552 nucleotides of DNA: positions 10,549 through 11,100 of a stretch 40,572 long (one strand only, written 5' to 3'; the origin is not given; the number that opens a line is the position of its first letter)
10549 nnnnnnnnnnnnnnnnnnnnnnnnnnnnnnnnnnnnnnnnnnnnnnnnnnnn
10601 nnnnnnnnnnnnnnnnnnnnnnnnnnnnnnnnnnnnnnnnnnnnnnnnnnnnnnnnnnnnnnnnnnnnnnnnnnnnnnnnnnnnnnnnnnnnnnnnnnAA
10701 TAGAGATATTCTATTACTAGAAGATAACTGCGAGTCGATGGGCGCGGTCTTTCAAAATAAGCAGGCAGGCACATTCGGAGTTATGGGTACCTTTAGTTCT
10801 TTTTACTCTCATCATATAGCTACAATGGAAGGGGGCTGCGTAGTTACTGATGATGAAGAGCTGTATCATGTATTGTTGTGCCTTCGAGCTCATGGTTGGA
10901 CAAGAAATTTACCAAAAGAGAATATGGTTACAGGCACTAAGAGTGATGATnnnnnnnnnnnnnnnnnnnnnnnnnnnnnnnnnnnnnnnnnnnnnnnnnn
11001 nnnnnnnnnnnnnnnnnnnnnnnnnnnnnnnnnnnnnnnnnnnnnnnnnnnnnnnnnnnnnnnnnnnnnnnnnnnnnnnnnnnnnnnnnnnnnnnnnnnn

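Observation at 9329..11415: ColC/ColD pair predicts a 3,6-dideoxyhexose (colitose) side branch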

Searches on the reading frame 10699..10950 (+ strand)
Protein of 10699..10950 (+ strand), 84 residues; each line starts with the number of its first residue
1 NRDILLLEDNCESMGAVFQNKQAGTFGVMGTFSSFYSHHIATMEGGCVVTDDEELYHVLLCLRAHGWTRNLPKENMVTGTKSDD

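Call 28: search_solved_structures(query=window:10699-10950:+, show_alignments=5, max_evalue=0.001)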
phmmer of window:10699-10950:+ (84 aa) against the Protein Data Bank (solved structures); distinct sequences matched with E-value up to 0.001: 27.
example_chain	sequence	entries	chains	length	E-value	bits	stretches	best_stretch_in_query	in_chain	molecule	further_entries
2gms_A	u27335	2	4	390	5.2e-48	163.4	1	2-84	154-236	Putative pyridoxamine 5-phosphate-dependent dehydrase, Wbdk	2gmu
3b8x_A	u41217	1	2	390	5.2e-47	160.2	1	2-84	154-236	Pyridoxamine 5-phosphate-dependent dehydrase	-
2r0t_A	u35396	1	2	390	9.8e-47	159.3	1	2-84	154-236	Pyridoxamine 5-phosphate-dependent dehydrase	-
3gr9_A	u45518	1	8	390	2.7e-46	158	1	2-84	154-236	ColD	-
3bcx_A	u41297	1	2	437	7.3e-11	45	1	4-64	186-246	CDP-6-deoxy-L-threo-D-glycero-4-hexulose-3-dehydrase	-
3bb8_A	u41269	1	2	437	1.4e-09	40.9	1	4-64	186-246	CDP-4-keto-6-deoxy-D-glucose-3-dehydrase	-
2fn6_A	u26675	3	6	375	1.8e-09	40.5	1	4-69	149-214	AMINOTRANSFERASE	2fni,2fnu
3dr7_A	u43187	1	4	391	4.8e-09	39.2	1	3-70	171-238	Putative perosamine synthetase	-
3bn1_A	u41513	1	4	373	4.9e-09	39.2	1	3-70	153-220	Perosamine synthetase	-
3dr4_A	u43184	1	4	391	6.7e-09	38.7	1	3-70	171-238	Putative perosamine synthetase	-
8vr5_A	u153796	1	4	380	3.5e-08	36.4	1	4-69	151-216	DegT/DnrJ/EryC1/StrS aminotransferase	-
9bgp_A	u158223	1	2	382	3.5e-08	36.4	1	4-69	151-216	aminotransferase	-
8vr3_A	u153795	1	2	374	3.6e-08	36.4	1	4-69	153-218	DegT/DnrJ/EryC1/StrS aminotransferase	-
9bgr_A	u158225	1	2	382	4.8e-08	36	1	4-69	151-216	aminotransferase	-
7b0d_A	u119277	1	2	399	5.9e-08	35.7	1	4-73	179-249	Glutamine--scyllo-inositol transaminase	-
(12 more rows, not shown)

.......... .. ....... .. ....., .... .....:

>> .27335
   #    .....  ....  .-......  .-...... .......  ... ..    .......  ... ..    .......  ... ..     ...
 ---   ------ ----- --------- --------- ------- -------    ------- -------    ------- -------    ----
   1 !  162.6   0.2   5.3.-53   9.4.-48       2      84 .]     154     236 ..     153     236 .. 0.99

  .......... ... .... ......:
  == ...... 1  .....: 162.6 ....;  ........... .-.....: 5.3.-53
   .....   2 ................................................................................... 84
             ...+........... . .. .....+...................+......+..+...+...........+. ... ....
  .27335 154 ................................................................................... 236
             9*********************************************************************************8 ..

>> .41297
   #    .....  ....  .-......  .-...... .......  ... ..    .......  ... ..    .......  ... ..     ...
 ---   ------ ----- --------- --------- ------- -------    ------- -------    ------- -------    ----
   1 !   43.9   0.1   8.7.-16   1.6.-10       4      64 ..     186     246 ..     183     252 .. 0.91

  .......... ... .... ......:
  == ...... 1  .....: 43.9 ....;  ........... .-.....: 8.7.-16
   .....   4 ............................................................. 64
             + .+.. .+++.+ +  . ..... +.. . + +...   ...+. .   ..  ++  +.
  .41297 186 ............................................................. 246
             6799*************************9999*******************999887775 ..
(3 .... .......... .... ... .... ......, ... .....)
